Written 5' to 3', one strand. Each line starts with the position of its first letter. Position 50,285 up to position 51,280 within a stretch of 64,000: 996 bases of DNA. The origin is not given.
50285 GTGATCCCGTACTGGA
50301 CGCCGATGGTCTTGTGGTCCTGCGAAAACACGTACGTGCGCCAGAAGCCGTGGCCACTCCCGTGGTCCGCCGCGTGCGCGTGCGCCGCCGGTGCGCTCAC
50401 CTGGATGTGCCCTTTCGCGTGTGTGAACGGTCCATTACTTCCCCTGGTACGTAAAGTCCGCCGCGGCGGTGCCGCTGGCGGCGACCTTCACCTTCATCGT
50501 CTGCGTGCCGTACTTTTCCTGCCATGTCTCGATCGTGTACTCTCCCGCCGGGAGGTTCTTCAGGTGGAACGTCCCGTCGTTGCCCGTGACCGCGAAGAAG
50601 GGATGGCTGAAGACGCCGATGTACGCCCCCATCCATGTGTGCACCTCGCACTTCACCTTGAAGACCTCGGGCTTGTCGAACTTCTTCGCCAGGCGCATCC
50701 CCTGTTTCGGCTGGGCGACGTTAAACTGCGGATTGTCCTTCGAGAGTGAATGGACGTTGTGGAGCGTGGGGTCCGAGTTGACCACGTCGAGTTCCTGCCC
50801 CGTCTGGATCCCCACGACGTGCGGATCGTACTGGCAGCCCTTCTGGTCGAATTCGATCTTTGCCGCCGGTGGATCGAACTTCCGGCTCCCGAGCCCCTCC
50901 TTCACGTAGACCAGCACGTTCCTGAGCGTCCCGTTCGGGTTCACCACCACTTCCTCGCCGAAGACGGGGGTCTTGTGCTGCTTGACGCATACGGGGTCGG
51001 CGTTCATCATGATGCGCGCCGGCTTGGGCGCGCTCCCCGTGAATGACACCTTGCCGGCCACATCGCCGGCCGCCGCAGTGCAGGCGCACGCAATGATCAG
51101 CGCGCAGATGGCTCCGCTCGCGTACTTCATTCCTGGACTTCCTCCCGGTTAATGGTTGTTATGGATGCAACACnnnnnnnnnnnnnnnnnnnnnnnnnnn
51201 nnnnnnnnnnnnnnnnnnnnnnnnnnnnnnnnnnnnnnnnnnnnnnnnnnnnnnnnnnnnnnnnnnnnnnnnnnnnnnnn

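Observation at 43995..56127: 14-gene respiratory super-operon: Rieske/cyt b -> octahaem c -> cupredoxin -> aa3 oxidase -> haem A synthesis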

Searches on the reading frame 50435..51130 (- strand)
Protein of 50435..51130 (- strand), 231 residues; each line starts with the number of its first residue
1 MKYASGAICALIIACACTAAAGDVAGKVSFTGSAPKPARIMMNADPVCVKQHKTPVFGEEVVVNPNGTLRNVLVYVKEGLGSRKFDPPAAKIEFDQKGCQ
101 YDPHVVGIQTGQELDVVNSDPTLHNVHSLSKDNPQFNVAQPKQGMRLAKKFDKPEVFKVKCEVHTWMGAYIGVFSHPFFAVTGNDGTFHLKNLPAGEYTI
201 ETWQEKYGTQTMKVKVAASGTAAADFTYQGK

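Call 5: search_protein_families(library=pfam, proteins=[window:50435-51130:-], max_evalue=0.01)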
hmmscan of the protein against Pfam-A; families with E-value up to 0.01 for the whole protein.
window:50435-51130:- (231 aa): 6 families
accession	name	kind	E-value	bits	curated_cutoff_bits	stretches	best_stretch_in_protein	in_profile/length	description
PF13620.12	CarboxypepD_reg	-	1.8e-07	31.8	32.3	1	180-227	32-80/82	Carboxypeptidase regulatory-like domain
PF13715.12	CarbopepD_reg_2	-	6.6e-06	26.5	32.2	1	168-223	16-71/88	CarboxypepD_reg-like domain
PF09430.16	EMC7_beta-sandw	-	7.1e-06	26.7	26.6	1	175-225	18-68/122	ER membrane protein complex subunit 7, beta-sandwich domain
PF14686.12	fn3_3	-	0.00071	19.7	24.4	1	179-222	28-73/75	Polysaccharide lyase family 4, domain II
PF00127.26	Copper-bind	-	0.0018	19.1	21.2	1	91-168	4-91/99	Copper binding proteins, plastocyanin/azurin family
PF17802.7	SpaA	-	0.0084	16.7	23.1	0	181-220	37-80/91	Prealbumin-like fold domain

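Call 37: search_solved_structures(query=window:50435-51130:-, max_evalue=1)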
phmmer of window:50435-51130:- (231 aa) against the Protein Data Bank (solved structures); distinct sequences matched with E-value up to 1: 20.
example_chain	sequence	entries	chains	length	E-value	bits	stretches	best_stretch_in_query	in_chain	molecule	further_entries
8pjr_A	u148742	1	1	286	0.0019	21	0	168-204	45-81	SAKe6AC-LB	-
9c7v_B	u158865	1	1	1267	0.01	18.6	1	181-227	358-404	BOS complex subunit NOMO2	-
9cck_A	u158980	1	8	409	0.019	17.7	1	100-172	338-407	Copper-containing nitrite reductase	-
5fc9_A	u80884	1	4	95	0.026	17.3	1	100-170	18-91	Blue (Type 1) copper domain protein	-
1pmy_A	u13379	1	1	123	0.053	16.3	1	100-170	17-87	PSEUDOAZURIN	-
7onc_A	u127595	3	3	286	0.09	15.5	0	168-203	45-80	SAKe6BE | S6BE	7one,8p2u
8cia_E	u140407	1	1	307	0.22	14.2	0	168-209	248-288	Kelch like family member 20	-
8cia_A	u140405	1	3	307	0.23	14.2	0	168-208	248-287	Kelch-like protein 20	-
9y8j_A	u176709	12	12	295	0.26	14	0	168-212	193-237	Kelch-like protein 12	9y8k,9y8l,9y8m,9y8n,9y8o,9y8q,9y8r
2vpj_A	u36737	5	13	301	0.29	13.8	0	168-212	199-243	KELCH-LIKE PROTEIN 12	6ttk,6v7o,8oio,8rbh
6gy5_A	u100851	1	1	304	0.29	13.8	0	168-208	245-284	Kelch-like protein 20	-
8cia_B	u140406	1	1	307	0.29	13.8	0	168-209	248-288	Kelch like family member 20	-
5yq4_A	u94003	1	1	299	0.3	13.8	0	168-208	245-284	Kelch-like protein 20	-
2m0q_A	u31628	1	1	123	0.3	13.8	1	166-216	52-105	Potassium voltage-gated channel subfamily E member 2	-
8pjx_A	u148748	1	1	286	0.31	13.8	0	174-205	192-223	SAKe6FR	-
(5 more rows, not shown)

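Call 42: find_homologous_proteins(query=window:50435-51130:-, max_evalue=1e-10)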
Query window:50435-51130:- (231 aa): 2762 proteins with E <= 1e-10 among 3104 candidates; the best 120 are listed.
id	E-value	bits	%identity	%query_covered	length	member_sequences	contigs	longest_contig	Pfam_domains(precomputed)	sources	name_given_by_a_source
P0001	3.4e-141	486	90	100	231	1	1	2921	PF13715.13,PF13620.13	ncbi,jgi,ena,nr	ncbi:MAG TPA: carboxypeptidase regulatory-like domain-containing protein [Bacteroidota bacterium]|nr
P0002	1.1e-137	475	87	100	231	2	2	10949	PF13620.13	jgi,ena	-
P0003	1.4e-137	475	88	100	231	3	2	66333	PF13715.13,PF13620.13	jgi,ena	-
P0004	2.1e-137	474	89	100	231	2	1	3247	PF13620.13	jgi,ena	-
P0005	9.9e-137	472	88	100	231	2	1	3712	PF13715.13,PF13620.13,PF09430.17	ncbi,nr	ncbi:MAG TPA: carboxypeptidase regulatory-like domain-containing protein [Bacteroidota bacterium]|nr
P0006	4.9e-133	460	85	100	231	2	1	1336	PF13715.13,PF13620.13,PF09430.17,PF22904.4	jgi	jgi:plastocyanin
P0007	5.1e-129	447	82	100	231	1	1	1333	PF13715.13,PF13620.13,PF09430.17,PF22904.4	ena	-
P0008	4.4e-128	444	82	100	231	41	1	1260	PF14686.13,PF13620.13,PF09430.17,PF22904.4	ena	-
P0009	5.7e-128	443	85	92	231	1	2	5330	PF13715.13,PF14686.13,PF13620.13,PF09430.17,PF22904.4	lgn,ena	-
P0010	7.4e-128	443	85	92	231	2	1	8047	PF13715.13,PF14686.13,PF13620.13,PF09430.17,PF22904.4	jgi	-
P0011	8.9e-128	443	83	100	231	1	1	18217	PF13715.13,PF13620.13,PF09430.17,PF22904.4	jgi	jgi:plastocyanin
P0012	1.2e-127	442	83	100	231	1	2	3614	PF13715.13,PF13620.13,PF09430.17,PF22904.4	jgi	jgi:plastocyanin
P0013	1.4e-127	442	81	100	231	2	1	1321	PF13620.13,PF09430.17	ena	-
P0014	2.2e-127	441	84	92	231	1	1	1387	PF13715.13,PF14686.13,PF13620.13,PF09430.17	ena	-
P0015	4.4e-127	440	82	100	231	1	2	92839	PF13715.13,PF13620.13,PF09430.17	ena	-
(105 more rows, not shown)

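Call 50: predict_structure(alignment_id=A1)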
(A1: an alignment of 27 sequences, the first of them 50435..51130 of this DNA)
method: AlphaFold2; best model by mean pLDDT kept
length: 231 residues; sequences in the alignment: 27
mean_pLDDT: 88.5   pTM: 0.84
mean pLDDT of the five models: 88.5, 87.6, 87.6, 86.8, 86.0
residues with pLDDT >= 90: 141; 70-90: 68; 50-70: 17; < 50: 5
segments of 3 or more residues with pLDDT < 50: 1-3
pLDDT, mean of each block of 10 residues (from residue 1): 51 56 96 88 86 87 94 97 91 88 95 92 76 90 91 94 85 97 96 96 96 96 96 76
secondary structure, 60 per line:
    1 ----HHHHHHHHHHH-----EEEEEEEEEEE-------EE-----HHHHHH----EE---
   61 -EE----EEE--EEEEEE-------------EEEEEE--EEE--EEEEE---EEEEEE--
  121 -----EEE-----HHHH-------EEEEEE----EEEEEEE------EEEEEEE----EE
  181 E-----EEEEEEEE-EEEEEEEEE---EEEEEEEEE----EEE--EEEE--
elements in order: H5-15 E21-31 H46-51 E68-70 E73-78 E92-97 E100-102 E105-109 E113-118 E126-128 H134-137 E145-150 E155-161 E168-174 E179-181 E187-194 E196-204 E208-216 E221-223 E226-229

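Call 53: fold_search(model_id=the predicted structure, library=pdb)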
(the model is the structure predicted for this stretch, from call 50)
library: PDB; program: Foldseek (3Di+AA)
matches with E <= 10: 976; with E <= 0.001: 33
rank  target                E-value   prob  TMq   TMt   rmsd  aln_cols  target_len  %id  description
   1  6hbe_A                4.3e-05  1.00  0.27  0.15   9.0       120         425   19  Cu-containing nitrite reductase (NirK) from Thermus scotoductus SA-01 (released 2019-01-23)
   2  1iuz                  1.1e-04  1.00  0.29  0.63   4.4        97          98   21  PLASTOCYANIN (released 1997-08-20)
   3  5fc9_A                1.8e-04  1.00  0.29  0.65   3.9        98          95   20  Novel Purple Cupredoxin from Nitrosopumilus maritimus (released 2016-05-11)
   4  9cck_A                1.8e-04  1.00  0.29  0.17  10.2       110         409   23  Multi-copper oxidase with a C-terminal cupredoxin domain from Nitrosopumilus maritimus (released 2025-02-05)
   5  4hcf_B                2.3e-04  1.00  0.28  0.59   9.3       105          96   15  Crystal Structure of Uncharacterized Cupredoxin-like Domain Protein Cupredoxin_1 with Copper Bound from Bacillus anthr (released 2012-10-17)
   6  6hbe_C                2.6e-04  1.00  0.31  0.17   7.5       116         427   19  Cu-containing nitrite reductase (NirK) from Thermus scotoductus SA-01 (released 2019-01-23)
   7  3bqv                  2.9e-04  1.00  0.31  0.62   3.4       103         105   17  Crystal Structure of the double mutant D44A D45A Plastocyanin from Phormidium laminosum (released 2009-01-06)
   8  3cvd_A                3.1e-04  1.00  0.31  0.63   3.4       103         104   16  Regulation of Protein Function: Crystal Packing Interfaces and Conformational Dimerization (released 2008-07-08)
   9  4p5r                  3.7e-04  1.00  0.30  0.61   8.3       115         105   16  Structure of oxidized W45Y mutant of amicyanin (released 2014-04-23)
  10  1id2_A                3.9e-04  1.00  0.31  0.62   8.8       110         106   18  CRYSTAL STRUCTURE OF AMICYANIN FROM PARACOCCUS VERSUTUS (THIOBACILLUS VERSUTUS) (released 2001-04-11)
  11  5u7n_B                4.1e-04  1.00  0.30  0.55  10.4       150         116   17  CRYSTAL STRUCTURE OF A CHIMERIC CUA DOMAIN (SUBUNIT II) OF CYTOCHROME BA3 FROM THERMUS THERMOPHILUS WITH THE AMICYANIN (released 2017-11-22)
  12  2ux6                  4.3e-04  1.00  0.29  0.51   4.7        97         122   24  Pseudoazurin with engineered amicyanin ligand loop, oxidized form, pH 7.5 (released 2007-08-21)
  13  1sf3                  4.9e-04  1.00  0.29  0.59   9.0       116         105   16  Structure of the reduced form of the P94A mutant of amicyanin (released 2004-07-27)
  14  4hcg_A                4.9e-04  1.00  0.28  0.59   8.5       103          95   14  Uncharacterized Cupredoxin-like Domain Protein Cupredoxin_1 with Zinc bound from Bacillus anthracis (released 2012-10-17)
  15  2fwl_MODEL_1_B        5.1e-04  1.00  0.29  0.46  11.1       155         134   17  The cytochrome c552/CuA complex from Thermus thermophilus (released 2006-03-28)
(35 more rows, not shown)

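Call 56: search_protein_families(library=ncbifam, proteins=[window:50435-51130:-], max_evalue=0.01)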
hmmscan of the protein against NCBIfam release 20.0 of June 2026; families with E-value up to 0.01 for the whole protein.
window:50435-51130:- (231 aa): 3 families
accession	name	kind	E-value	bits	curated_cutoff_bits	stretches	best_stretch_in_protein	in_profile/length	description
TIGR02375.1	pseudoazurin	equivalog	0.0016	18.2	109.85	1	101-169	12-80/116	pseudoazurin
NF052345.1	S_layer_anammox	exception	0.0029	15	1400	1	168-228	1330-1391/1596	Kustd1514 family S-layer glycoprotein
TIGR03102.1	halo_cynanin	subfamily_domain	0.0086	16.1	93.8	0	95-169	33-108/115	halocyanin domain-containing protein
